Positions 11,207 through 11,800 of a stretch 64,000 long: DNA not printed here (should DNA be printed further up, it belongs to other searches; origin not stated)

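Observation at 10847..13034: Translationally coupled phosphoesterase / zeta-like kinase / histidine phosphatase triad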

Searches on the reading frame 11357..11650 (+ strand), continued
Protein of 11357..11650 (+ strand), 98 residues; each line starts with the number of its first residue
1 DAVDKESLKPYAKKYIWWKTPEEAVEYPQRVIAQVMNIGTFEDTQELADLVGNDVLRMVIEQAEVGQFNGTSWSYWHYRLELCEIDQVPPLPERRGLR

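Call 102: find_related_loci(query=A2, collection=viral_contigs, flank=3500)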
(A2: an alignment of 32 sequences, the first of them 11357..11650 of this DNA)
Query A2 (98 aa) in viral_contigs; peptide patterns used: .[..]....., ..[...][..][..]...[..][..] (x = any residue, [..] = any of these).
86 stretches matched a pattern, but none encodes a relative of the query by tblastn (E <= 1e-3).
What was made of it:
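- Tried and rejected: No 98-aa family member was found in IMG/VR viral contigs (call 102).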
